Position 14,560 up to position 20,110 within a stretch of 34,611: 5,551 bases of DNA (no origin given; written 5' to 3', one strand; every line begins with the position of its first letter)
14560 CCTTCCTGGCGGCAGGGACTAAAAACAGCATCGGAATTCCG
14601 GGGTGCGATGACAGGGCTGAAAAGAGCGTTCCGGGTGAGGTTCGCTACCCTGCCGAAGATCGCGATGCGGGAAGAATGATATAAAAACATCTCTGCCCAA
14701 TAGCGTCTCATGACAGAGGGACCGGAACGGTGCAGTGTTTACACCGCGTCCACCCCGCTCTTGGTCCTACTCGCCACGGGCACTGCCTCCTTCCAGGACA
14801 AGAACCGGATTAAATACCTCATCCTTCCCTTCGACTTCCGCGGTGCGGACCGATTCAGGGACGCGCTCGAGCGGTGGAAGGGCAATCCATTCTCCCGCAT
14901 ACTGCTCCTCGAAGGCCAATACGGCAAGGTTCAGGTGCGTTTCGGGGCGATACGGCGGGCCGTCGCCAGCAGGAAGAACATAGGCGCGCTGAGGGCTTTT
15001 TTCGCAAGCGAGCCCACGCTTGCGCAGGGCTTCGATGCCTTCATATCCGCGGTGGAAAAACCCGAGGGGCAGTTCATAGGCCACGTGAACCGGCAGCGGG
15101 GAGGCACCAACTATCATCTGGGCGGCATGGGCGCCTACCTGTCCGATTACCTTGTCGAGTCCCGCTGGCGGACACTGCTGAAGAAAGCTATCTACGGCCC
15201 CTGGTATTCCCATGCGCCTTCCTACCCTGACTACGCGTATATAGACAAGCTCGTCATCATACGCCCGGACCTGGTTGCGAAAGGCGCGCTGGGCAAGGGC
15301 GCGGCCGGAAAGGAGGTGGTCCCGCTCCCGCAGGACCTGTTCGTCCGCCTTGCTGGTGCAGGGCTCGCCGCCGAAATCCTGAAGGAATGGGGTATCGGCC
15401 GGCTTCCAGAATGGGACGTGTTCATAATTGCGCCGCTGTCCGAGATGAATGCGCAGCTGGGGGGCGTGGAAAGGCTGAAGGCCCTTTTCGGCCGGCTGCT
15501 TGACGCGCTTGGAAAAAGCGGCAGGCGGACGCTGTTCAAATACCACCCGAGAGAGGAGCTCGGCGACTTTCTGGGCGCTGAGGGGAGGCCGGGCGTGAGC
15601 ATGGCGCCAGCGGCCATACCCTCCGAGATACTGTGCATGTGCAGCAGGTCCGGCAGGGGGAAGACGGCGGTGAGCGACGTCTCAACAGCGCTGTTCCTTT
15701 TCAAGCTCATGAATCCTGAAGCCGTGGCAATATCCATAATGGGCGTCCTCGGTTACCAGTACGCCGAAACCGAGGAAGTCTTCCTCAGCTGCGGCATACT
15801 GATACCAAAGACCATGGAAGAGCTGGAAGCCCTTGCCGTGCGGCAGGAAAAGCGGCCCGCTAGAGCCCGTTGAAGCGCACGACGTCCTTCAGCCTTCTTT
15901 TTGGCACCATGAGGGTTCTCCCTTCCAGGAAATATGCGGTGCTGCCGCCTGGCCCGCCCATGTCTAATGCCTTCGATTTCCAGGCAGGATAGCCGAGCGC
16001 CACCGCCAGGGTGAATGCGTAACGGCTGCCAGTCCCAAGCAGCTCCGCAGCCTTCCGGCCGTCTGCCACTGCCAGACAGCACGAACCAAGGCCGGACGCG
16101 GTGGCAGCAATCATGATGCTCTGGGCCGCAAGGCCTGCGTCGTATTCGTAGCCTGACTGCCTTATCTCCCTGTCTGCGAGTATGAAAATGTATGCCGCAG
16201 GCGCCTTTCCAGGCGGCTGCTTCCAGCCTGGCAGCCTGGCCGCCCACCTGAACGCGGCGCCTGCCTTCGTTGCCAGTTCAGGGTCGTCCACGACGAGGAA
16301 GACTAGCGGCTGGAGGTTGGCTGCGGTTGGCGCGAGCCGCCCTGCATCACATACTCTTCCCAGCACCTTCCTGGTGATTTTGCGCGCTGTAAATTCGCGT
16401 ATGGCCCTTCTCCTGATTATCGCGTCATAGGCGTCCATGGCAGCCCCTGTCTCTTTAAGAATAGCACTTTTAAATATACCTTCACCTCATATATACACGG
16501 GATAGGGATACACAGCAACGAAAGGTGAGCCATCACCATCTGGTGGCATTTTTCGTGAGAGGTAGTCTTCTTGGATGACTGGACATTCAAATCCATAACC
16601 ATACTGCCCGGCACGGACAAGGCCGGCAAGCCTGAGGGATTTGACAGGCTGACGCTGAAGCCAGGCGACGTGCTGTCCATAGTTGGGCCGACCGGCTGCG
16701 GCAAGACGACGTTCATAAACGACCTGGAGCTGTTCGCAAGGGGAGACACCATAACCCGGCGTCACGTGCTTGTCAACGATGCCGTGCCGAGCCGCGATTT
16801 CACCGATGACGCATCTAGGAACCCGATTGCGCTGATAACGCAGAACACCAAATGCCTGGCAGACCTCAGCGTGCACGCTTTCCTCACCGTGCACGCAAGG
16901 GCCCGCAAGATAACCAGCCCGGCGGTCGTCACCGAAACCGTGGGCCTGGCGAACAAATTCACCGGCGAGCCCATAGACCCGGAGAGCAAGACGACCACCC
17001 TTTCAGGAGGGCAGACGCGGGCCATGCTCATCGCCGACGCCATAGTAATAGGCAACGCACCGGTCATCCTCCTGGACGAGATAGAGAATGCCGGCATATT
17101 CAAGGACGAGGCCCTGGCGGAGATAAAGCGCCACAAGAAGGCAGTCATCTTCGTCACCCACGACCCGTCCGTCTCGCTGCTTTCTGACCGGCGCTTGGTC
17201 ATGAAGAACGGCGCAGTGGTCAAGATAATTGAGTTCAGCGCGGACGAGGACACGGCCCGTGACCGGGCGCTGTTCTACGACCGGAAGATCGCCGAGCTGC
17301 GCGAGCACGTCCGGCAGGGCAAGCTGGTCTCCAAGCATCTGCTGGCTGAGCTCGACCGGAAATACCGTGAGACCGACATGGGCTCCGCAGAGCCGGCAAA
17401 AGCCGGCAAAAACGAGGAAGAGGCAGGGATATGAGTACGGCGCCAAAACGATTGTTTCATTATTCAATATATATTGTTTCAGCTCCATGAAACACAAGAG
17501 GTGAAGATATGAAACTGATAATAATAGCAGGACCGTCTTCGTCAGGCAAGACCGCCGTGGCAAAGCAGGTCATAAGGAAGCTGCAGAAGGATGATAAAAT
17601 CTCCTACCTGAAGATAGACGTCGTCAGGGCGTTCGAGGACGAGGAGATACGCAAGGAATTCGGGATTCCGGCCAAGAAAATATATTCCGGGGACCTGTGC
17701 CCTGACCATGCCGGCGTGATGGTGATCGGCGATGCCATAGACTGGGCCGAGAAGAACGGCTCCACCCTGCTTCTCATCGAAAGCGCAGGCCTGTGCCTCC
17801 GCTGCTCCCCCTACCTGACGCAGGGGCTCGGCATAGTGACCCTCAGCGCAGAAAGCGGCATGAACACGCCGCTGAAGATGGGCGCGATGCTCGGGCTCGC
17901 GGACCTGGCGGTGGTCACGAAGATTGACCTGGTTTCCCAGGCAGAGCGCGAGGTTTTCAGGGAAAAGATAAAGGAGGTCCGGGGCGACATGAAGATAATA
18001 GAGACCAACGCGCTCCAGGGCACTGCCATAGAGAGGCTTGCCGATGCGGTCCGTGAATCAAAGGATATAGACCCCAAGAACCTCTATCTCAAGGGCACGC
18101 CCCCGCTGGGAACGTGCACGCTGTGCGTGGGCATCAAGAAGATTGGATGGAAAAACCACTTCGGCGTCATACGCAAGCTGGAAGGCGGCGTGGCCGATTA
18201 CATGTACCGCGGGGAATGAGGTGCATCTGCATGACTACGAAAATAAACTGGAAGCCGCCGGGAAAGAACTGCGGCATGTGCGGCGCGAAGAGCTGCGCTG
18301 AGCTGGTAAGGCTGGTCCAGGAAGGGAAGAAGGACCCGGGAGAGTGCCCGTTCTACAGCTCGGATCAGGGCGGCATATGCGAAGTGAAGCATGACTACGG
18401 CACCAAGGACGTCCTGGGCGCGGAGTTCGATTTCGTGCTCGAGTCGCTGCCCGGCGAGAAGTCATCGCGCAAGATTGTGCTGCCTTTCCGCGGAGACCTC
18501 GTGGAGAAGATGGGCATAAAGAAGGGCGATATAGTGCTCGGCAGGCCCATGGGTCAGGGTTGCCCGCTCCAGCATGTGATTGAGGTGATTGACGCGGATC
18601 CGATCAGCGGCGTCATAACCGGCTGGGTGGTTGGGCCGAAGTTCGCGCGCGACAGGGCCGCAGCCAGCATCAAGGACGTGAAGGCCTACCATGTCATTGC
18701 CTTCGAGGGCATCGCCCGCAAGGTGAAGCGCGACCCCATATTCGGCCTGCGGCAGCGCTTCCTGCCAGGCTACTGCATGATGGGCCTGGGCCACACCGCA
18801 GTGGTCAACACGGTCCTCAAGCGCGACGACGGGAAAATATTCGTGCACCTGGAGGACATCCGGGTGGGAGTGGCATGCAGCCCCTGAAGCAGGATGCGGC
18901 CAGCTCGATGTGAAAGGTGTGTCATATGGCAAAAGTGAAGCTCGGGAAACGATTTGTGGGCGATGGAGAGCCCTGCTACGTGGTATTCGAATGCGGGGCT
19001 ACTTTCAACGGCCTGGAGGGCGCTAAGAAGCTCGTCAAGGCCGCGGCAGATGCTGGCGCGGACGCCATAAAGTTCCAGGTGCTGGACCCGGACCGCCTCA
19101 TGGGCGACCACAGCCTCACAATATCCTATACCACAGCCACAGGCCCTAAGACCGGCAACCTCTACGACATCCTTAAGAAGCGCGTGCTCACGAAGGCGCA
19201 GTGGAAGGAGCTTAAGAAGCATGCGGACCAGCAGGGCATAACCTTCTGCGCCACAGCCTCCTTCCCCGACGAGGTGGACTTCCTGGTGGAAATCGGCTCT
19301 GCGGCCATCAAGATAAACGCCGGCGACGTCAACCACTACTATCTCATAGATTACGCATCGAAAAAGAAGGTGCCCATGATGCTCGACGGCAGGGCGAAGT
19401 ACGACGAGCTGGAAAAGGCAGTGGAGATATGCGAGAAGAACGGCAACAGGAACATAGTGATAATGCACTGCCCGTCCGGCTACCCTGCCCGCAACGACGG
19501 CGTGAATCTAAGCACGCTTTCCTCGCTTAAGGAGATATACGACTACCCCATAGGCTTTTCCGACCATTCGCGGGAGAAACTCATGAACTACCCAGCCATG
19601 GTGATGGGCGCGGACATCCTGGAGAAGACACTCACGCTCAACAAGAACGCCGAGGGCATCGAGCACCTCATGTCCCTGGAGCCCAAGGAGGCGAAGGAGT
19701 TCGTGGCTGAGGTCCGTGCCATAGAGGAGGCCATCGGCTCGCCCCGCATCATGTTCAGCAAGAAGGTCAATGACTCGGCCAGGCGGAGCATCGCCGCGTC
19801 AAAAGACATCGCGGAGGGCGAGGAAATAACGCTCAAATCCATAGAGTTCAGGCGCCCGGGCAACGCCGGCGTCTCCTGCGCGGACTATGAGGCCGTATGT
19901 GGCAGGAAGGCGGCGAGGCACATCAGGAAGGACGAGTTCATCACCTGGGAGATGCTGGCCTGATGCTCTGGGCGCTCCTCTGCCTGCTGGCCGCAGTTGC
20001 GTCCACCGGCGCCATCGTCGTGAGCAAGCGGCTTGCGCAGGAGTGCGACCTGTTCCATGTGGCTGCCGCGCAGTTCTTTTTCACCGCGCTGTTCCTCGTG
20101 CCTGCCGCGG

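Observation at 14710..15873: Stand-alone 387-aa ORF with a KYHPRE / IPSE region: candidate nonulosonic-acid transferase, or the missing PseG-like step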

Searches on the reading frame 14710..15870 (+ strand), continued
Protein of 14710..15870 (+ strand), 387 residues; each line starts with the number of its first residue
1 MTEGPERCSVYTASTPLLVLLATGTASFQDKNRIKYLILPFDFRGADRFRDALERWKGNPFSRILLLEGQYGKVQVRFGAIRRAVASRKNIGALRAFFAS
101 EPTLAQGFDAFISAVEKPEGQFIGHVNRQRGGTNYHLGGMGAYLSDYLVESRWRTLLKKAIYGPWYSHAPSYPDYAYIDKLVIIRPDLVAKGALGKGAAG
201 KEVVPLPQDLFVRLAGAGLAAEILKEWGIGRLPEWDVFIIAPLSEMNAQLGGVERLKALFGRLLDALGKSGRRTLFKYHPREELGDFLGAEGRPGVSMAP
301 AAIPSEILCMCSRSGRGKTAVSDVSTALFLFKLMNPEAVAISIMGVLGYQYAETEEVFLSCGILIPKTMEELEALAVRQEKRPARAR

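Call 55: find_encoding_contigs(protein=P0045, flank=8000, max_places=2)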
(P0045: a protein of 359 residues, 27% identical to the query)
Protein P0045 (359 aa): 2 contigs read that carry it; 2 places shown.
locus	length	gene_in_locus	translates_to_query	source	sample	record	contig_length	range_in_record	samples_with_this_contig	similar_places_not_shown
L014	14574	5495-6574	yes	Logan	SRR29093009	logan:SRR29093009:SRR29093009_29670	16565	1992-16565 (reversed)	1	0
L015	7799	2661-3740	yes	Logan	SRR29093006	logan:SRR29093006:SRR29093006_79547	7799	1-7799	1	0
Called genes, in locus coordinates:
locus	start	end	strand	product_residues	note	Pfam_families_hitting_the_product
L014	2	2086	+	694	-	?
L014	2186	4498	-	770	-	PF04932:Wzy_C, PF13428:TPR_14 (faint), PF07719:TPR_2 (faint), PF13431:TPR_17 (faint)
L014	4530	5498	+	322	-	PF01073:3Beta_HSD, PF01370:Epimerase, PF02719:Polysacc_synt_2, PF04321:RmlD_sub_bind, PF16363:GDP_Man_Dehyd, PF07993:NAD_binding_4 (faint)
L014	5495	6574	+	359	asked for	PF07388:A-2_8-polyST, PF07922:Glyco_transf_52 (faint)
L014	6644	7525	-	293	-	-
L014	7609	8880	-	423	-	PF16254:DUF4910, PF09940:DUF2172, PF16221:HTH_47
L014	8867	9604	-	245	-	PF13489:Methyltransf_23, PF07021:MetW (weak), PF13649:Methyltransf_25, PF13847:Methyltransf_31, PF08241:Methyltransf_11, PF08242:Methyltransf_12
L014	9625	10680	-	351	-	PF03102:NeuB, PF08666:SAF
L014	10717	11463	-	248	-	PF02348:CTP_transf_3, PF12804:NTP_transf_3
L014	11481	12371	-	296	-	PF01073:3Beta_HSD, PF01370:Epimerase, PF02719:Polysacc_synt_2, PF04321:RmlD_sub_bind, PF05368:NmrA, PF13460:NAD_binding_10, PF16363:GDP_Man_Dehyd, PF07993:NAD_binding_4, +1 more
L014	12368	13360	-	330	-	-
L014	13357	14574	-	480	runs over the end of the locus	PF01943:Polysacc_synt, PF03023:MurJ (weak), PF13440:Polysacc_synt_3, PF01554:MatE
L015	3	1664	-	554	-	?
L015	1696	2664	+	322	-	PF01073:3Beta_HSD, PF01370:Epimerase, PF02719:Polysacc_synt_2, PF04321:RmlD_sub_bind, PF16363:GDP_Man_Dehyd, PF07993:NAD_binding_4 (faint)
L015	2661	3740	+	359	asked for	PF07388:A-2_8-polyST, PF07922:Glyco_transf_52 (faint)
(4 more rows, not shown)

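Call 57: find_encoding_contigs(protein=P0080, flank=10000, max_places=2)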
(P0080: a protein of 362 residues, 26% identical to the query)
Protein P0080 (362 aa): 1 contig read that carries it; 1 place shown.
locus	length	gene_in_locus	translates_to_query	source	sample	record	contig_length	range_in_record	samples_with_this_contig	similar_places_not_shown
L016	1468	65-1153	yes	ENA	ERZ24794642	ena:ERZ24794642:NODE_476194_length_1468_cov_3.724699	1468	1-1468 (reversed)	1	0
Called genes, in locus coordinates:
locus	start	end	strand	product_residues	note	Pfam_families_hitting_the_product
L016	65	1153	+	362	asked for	PF07388:A-2_8-polyST (weak)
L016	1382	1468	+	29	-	?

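Call 58: find_encoding_contigs(protein=P0119, flank=10000, max_places=2)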
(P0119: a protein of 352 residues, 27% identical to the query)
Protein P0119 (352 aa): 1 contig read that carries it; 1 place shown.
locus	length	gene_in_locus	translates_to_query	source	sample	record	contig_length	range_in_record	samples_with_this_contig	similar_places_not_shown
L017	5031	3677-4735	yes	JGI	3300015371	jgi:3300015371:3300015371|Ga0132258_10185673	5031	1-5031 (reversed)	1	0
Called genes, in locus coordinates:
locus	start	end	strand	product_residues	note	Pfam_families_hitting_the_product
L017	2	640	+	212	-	?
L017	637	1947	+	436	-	PF01029:NusB, PF22458:RsmF-B_ferredox, PF01189:Methyltr_RsmB-F, PF01728:FtsJ (weak), PF13847:Methyltransf_31, PF13649:Methyltransf_25 (weak)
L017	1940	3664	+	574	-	PF02366:PMT, PF13231:PMT_2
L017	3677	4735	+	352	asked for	-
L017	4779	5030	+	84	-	?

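Call 63: search_solved_structures(query=P0045, max_evalue=10, show_alignments=3)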
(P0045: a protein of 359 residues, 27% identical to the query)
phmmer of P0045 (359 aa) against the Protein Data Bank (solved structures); distinct sequences matched with E-value up to 10: 0.

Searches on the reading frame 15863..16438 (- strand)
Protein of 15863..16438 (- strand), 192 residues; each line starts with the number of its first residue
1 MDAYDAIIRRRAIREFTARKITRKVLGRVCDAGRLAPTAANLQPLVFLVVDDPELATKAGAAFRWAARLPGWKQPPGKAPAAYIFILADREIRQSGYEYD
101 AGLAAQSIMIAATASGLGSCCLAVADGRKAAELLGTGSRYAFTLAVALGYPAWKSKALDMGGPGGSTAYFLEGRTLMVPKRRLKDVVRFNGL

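Call 6: search_protein_families(library=pfam, proteins=[window:15863-16438:-], max_evalue=0.001)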
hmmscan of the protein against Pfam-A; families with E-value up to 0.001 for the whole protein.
window:15863-16438:- (192 aa): 2 families
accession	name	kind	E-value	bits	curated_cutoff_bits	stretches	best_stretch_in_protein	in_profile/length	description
PF00881.29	Nitroreductase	-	1.7e-20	74.3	23.5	1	8-150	2-167/167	Nitroreductase family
PF14512.11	TM1586_NiRdase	-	6.4e-11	42.7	27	1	83-154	69-136/215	Putative TM nitroreductase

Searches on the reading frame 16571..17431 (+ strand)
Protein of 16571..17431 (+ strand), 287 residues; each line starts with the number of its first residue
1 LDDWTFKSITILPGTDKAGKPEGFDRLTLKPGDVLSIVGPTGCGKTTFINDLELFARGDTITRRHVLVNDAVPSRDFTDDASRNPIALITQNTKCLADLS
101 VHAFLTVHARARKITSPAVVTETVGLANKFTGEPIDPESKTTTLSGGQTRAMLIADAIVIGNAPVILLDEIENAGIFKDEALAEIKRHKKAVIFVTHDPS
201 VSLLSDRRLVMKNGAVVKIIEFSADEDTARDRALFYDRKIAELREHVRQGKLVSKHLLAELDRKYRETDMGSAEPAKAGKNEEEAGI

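Call 6: search_protein_families(library=pfam, proteins=[window:16571-17431:+], max_evalue=0.001)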
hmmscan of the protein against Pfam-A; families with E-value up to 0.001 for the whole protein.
window:16571-17431:+ (287 aa): 2 families
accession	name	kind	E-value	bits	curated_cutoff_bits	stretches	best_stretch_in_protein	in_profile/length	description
PF00005.33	ABC_tran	-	5.2e-14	53.5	25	1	27-170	6-134/137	ABC transporter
PF13401.12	AAA_22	-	3.4e-05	24.6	27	1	34-187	7-106/130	AAA domain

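Call 71: search_protein_families(library=ncbifam, proteins=[window:16571-17431:+], max_evalue=0.001)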
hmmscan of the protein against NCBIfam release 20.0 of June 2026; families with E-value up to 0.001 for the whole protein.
window:16571-17431:+ (287 aa): 134 families (the best 25 are shown)
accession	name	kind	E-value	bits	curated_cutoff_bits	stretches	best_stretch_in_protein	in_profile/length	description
TIGR03258.1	PhnT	equivalog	6.6e-18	64.9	499.15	1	27-221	29-223/359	2-aminoethylphosphonate ABC transport system ATP-binding subunit PhnT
TIGR02204.1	MsbA_rel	hypoth_equivalog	8.2e-17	61.1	780.4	1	27-219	361-555/576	ABC transporter, permease/ATP-binding protein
NF006987.0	PRK09452.1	equivalog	7.6e-15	54.5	482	1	27-217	38-227/378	spermidine/putrescine ABC transporter ATP-binding protein PotA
TIGR03608.1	L_ocin_972_ABC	subfamily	8.5e-15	54.8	254.85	1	26-208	18-203/206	putative bacteriocin export ABC transporter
NF038007.1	ABC_ATP_DarD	equivalog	3.9e-13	49.4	375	1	27-215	26-217/218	darobactin export ABC transporter ATP-binding protein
NF008364.0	PRK11160.1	equivalog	4.4e-13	48.7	630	1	27-219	361-555/575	heme ABC transporter ATP-binding protein/permease CydC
TIGR02203.1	MsbA_lipidA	equivalog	1.8e-12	46.6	602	1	27-217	354-547/572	lipid A export permease/ATP-binding protein MsbA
TIGR00972.1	3a0107s01c2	equivalog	3.2e-12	46.3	343.2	1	27-218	22-223/248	phosphate ABC transporter ATP-binding protein PstB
NF043075.1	MMSYN1_0197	equivalog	6.9e-12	45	550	1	27-219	23-214/341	spermidine/putrescine ABC transporter ATP-binding protein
TIGR03375.1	type_I_sec_LssB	subfamily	7.3e-12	44.4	693.1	1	26-217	487-680/696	type I secretion system permease/ATPase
TIGR02857.1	CydD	equivalog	1.4e-11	44.1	435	1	27-210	343-528/529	thiol reductant ABC exporter subunit CydD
TIGR01194.1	cyc_pep_trnsptr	subfamily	2.9e-11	42.7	286.2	1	27-221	362-552/554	cyclic peptide export ABC transporter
NF010170.0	PRK13651.1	equivalog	3.6e-11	42.6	432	2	142-218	164-245/308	cobalt transporter ATP-binding subunit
NF010178.0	PRK13657.1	equivalog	4e-11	42.1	733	1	28-223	357-554/588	glucan ABC transporter ATP-binding protein/ permease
NF040840.2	tungstate_WtpC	equivalog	4.1e-11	42.8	440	1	29-220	23-213/347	tungstate ABC transporter ATP-binding protein WtpC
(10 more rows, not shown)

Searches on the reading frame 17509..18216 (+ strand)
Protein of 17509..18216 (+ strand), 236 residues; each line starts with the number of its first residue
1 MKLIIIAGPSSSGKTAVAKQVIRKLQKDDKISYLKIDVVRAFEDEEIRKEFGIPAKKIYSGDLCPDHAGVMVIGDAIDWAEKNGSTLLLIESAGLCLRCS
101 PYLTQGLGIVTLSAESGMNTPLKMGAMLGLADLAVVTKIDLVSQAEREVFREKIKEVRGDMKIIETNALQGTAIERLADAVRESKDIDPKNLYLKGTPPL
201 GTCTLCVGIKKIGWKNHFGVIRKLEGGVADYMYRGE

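Call 7: search_protein_families(library=pfam, proteins=[window:17509-18216:+], max_evalue=0.001)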
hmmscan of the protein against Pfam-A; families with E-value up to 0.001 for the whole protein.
window:17509-18216:+ (236 aa): 3 families
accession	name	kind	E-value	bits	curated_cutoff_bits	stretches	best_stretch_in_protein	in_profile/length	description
PF02492.25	cobW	-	2.1e-11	44.1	20.7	1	4-164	3-179/180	CobW/HypB/UreG, nucleotide-binding domain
PF10662.15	PduV-EutP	-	1.5e-05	25.2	21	0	109-181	69-141/143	Ethanolamine utilisation - propanediol utilisation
PF13173.12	AAA_14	-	0.00015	22.2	27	1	2-45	3-46/129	AAA domain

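Call 71: search_protein_families(library=ncbifam, proteins=[window:17509-18216:+], max_evalue=0.001)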
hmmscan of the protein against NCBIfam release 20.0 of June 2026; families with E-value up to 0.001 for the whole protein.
window:17509-18216:+ (236 aa): 6 families
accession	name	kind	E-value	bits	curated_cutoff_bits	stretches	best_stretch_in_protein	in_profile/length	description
TIGR00073.1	hypB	equivalog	7e-19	68.2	121.2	1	9-185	38-214/217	hydrogenase nickel incorporation protein HypB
NF007775.0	PRK10463.1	equivalog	5.5e-11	42.4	385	1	6-177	110-280/290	hydrogenase nickel incorporation protein HypB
TIGR00101.1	ureG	equivalog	2.6e-08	33.9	204.2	1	4-182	4-192/199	urease accessory protein UreG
NF041053.1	CobW_rel_Se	equivalog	6.1e-06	26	180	0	1-33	1-33/195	CobW-related selenoprotein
NF004018.0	PRK05480.1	equivalog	0.00011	21.7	180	1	3-38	8-42/210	uridine kinase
NF011101.0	PRK14528.1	equivalog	0.00054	19.7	195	1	1-84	1-81/187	adenylate kinase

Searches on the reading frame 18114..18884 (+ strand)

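Call 7: search_protein_families(library=pfam, proteins=[window:18114-18884:+], max_evalue=0.001)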
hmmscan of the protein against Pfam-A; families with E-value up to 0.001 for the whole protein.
window:18114-18884:+ (257 aa): 1 family
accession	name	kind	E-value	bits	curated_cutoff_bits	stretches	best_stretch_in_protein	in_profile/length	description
PF04060.18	FeS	-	3.1e-08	33.6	23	1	49-80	2-33/33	Putative Fe-S cluster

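Call 71: search_protein_families(library=ncbifam, proteins=[window:18114-18884:+], max_evalue=0.001)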
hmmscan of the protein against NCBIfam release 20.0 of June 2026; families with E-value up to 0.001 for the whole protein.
window:18114-18884:+ (257 aa): 0 families

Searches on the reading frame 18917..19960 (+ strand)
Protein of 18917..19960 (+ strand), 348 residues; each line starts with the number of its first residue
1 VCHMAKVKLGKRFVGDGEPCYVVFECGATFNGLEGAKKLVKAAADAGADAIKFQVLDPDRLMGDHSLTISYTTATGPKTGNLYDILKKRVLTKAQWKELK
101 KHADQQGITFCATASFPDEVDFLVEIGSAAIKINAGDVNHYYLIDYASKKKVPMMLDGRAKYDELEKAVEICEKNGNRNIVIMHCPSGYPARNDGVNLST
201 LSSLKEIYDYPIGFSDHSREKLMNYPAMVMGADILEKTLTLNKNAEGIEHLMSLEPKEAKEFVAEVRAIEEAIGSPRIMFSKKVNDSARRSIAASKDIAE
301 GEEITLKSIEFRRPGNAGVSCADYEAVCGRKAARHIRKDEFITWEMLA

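Call 7: search_protein_families(library=pfam, proteins=[window:18917-19960:+], max_evalue=0.001)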
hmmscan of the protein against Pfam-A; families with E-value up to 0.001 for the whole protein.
window:18917-19960:+ (348 aa): 2 families
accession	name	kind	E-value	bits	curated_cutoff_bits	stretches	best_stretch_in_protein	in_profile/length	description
PF03102.20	NeuB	-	1.1e-62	212.1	22.1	1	39-275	1-238/241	NeuB family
PF08666.17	SAF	-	9.3e-11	42.6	21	1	289-347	1-62/63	SAF domain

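Call 49: search_protein_families(library=ncbifam, proteins=[window:18917-19960:+], max_evalue=0.00001)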
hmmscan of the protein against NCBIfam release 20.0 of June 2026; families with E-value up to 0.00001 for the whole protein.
window:18917-19960:+ (348 aa): 2 families
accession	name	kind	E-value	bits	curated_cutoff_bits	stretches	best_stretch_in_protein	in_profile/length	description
TIGR03569.1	NeuB_NnaB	equivalog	1.8e-75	254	399.65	1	20-342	1-329/329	N-acetylneuraminate synthase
TIGR03586.1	PseI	equivalog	9.4e-61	205.8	340.25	1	20-340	2-325/327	pseudaminic acid synthase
